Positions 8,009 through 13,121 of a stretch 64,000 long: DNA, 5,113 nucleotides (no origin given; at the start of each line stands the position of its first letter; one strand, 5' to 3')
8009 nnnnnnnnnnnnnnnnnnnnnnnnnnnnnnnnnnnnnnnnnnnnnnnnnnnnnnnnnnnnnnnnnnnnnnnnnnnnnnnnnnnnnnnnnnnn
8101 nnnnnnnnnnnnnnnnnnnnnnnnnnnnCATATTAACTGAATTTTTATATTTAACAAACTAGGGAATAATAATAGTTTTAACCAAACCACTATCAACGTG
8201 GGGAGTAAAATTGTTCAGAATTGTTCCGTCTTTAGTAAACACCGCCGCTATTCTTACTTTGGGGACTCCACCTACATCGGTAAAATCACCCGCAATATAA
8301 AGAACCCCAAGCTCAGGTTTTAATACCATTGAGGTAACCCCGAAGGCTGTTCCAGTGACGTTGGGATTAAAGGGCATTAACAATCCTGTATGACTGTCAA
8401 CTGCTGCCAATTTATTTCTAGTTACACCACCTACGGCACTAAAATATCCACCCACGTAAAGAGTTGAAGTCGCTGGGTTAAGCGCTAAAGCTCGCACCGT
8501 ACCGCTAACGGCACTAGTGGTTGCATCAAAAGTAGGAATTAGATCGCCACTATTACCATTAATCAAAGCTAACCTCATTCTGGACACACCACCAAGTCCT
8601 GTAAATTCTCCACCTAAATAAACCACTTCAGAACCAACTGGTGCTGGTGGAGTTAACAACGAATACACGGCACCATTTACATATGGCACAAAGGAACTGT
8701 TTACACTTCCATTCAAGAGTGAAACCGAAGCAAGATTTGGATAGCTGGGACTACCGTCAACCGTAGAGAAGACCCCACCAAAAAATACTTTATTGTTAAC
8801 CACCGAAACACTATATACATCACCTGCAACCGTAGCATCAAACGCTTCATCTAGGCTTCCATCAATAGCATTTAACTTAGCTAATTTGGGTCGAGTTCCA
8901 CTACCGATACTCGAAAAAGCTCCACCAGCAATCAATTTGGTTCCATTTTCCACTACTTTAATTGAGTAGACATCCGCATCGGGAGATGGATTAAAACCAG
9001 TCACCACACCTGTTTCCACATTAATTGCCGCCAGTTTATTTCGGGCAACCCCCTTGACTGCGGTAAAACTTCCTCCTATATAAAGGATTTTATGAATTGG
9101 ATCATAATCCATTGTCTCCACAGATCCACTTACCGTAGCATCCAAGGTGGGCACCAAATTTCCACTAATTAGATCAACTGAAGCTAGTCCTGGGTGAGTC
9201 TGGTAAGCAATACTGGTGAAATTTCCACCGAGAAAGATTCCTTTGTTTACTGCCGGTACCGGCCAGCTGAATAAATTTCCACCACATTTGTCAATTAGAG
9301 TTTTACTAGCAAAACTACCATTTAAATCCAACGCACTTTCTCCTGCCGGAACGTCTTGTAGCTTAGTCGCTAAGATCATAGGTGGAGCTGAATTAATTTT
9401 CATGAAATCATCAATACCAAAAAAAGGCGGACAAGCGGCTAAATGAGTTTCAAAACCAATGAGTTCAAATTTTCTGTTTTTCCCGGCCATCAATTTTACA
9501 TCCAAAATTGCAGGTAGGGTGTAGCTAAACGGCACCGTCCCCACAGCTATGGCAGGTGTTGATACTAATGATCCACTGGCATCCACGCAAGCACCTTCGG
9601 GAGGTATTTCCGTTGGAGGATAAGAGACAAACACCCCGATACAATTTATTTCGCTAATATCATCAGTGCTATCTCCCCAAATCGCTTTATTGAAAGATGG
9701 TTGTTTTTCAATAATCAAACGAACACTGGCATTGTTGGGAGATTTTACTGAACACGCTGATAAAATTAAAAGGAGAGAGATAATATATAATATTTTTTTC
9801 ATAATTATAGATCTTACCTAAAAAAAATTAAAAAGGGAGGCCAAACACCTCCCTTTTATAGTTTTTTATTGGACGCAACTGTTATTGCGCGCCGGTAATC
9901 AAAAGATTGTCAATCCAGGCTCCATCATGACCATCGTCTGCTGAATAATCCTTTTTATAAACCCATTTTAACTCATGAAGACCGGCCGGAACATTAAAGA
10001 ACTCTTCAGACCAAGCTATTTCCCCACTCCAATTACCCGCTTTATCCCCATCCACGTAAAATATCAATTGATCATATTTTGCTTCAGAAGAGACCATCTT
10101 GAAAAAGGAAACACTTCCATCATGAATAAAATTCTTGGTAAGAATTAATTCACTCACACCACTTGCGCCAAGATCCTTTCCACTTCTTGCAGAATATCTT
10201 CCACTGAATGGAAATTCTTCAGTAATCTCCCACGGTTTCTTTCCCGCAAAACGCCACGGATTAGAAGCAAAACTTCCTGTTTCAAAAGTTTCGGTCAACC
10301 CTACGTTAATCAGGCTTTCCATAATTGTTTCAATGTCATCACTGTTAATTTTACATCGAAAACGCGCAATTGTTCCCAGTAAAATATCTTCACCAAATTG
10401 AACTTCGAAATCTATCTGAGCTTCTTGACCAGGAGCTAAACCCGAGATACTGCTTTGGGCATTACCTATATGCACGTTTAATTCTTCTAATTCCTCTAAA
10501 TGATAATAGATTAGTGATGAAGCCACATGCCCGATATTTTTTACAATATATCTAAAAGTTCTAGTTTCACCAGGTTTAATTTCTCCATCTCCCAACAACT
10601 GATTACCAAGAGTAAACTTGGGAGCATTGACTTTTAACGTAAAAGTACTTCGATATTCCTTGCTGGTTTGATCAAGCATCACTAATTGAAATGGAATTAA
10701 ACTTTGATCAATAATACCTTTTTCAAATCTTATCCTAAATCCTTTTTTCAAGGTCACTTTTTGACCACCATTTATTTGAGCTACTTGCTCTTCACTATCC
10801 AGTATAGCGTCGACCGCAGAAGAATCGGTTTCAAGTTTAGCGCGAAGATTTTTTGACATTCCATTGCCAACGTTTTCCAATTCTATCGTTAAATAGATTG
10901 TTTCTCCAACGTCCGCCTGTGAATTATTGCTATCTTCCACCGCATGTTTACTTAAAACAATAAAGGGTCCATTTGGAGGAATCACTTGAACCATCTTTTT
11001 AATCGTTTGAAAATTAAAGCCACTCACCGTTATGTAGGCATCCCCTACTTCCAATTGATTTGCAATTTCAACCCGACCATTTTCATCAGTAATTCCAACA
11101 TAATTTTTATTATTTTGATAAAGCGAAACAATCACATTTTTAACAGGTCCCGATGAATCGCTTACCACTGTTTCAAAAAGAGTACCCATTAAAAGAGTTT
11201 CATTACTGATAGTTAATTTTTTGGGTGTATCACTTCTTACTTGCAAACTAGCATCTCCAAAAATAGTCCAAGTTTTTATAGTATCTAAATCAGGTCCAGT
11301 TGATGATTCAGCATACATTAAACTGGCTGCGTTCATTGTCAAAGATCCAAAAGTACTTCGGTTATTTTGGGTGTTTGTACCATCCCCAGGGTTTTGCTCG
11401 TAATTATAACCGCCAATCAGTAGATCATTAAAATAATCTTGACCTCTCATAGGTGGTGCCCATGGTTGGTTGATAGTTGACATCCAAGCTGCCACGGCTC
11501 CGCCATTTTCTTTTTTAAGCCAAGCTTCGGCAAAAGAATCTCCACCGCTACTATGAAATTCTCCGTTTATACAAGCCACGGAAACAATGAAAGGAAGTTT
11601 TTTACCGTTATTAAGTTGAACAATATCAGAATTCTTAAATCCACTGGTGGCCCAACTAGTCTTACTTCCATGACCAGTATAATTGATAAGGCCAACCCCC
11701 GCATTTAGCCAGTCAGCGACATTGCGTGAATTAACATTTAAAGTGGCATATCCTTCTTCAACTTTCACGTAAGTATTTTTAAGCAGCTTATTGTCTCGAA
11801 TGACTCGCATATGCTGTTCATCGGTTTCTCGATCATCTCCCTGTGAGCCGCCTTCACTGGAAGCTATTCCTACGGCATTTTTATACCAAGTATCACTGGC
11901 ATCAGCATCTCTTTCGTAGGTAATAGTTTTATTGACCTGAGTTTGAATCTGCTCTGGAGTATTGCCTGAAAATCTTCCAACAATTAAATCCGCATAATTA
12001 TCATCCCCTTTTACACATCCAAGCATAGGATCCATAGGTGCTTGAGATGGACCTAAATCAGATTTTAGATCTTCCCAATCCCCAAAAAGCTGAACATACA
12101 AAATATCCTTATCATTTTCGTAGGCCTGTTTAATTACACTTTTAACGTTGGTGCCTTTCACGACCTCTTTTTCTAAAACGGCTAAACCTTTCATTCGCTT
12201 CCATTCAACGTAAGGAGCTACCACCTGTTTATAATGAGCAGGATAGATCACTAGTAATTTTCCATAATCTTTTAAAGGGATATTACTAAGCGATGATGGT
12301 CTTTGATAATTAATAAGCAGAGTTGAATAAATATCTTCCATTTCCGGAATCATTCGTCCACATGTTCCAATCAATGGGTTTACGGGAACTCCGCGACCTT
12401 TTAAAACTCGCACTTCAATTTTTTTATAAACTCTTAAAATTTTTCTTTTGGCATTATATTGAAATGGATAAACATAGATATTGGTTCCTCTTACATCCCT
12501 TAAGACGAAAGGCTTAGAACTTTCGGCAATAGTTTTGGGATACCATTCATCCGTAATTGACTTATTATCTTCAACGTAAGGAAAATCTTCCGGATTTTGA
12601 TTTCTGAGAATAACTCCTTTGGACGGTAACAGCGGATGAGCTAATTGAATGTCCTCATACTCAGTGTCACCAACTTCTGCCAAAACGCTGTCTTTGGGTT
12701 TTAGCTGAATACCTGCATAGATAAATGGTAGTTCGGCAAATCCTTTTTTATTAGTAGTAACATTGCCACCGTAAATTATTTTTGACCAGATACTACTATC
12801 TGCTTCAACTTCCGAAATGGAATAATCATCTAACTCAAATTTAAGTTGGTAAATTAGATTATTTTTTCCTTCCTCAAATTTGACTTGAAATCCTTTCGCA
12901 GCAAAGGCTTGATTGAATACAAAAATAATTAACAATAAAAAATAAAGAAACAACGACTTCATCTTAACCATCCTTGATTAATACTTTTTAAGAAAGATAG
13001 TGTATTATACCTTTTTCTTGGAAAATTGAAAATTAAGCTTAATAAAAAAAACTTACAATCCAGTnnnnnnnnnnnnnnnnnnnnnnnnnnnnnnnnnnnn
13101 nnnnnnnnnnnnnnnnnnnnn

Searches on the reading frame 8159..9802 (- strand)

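Call 59: search_protein_families(library=pfam, proteins=[window:8159-9802:-], max_evalue=0.0001)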
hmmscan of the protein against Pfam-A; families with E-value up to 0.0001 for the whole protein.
window:8159-9802:- (547 aa): 3 families
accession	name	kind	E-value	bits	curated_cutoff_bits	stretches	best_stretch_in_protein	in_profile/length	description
PF17164.10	DUF5122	-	1.3e-17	64.2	27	1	289-321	5-36/36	Domain of unknown function (DUF5122) beta-propeller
PF12768.13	Rax2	-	8.4e-12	45.4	28.8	0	275-348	23-96/254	Rax2 C-terminal beta propeller domain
PF08139.17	LPAM_1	-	8.2e-05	23.3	20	0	1-18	1-18/18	Prokaryotic membrane lipoprotein lipid attachment site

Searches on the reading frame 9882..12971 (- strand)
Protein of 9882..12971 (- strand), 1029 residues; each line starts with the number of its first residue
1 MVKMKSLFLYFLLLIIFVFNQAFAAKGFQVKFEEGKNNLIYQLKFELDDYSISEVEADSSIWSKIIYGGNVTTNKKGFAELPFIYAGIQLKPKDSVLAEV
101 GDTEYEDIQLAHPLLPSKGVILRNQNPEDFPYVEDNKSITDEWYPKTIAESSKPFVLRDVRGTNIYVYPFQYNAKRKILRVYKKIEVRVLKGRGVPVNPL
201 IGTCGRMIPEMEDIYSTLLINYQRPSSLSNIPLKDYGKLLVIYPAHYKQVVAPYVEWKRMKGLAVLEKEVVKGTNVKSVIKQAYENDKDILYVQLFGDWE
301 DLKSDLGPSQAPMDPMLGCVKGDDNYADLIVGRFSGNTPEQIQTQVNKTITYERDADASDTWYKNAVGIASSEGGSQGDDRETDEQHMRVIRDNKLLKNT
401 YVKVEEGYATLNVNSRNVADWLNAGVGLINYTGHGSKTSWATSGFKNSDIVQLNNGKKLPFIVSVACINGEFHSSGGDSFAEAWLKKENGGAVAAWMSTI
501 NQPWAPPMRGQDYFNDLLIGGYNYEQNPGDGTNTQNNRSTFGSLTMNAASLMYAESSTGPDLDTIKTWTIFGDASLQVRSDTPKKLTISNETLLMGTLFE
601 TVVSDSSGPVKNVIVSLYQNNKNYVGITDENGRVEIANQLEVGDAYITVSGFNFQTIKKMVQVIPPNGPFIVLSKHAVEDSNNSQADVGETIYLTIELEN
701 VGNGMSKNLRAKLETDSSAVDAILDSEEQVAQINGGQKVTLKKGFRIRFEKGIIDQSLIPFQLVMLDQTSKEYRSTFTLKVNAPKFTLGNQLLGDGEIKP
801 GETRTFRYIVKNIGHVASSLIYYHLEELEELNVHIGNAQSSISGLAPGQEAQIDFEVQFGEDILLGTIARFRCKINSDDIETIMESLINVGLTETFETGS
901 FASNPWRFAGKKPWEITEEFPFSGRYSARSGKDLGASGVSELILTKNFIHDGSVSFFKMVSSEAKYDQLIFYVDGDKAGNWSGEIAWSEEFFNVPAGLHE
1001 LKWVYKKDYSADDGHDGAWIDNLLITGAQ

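Call 59: search_protein_families(library=pfam, proteins=[window:9882-12971:-], max_evalue=0.0001)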
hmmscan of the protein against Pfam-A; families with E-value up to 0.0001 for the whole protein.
window:9882-12971:- (1029 aa): 3 families
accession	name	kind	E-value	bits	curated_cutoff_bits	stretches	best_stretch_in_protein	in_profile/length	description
PF01364.23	Peptidase_C25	-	4.7e-54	184.5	23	1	240-577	2-373/374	Peptidase family C25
PF08126.16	Propeptide_C25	-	4.2e-23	82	22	1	37-189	18-170/205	Propeptide_C25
PF07705.17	CARDB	-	1.9e-06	28.5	22.7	0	679-741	8-65/101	CARDB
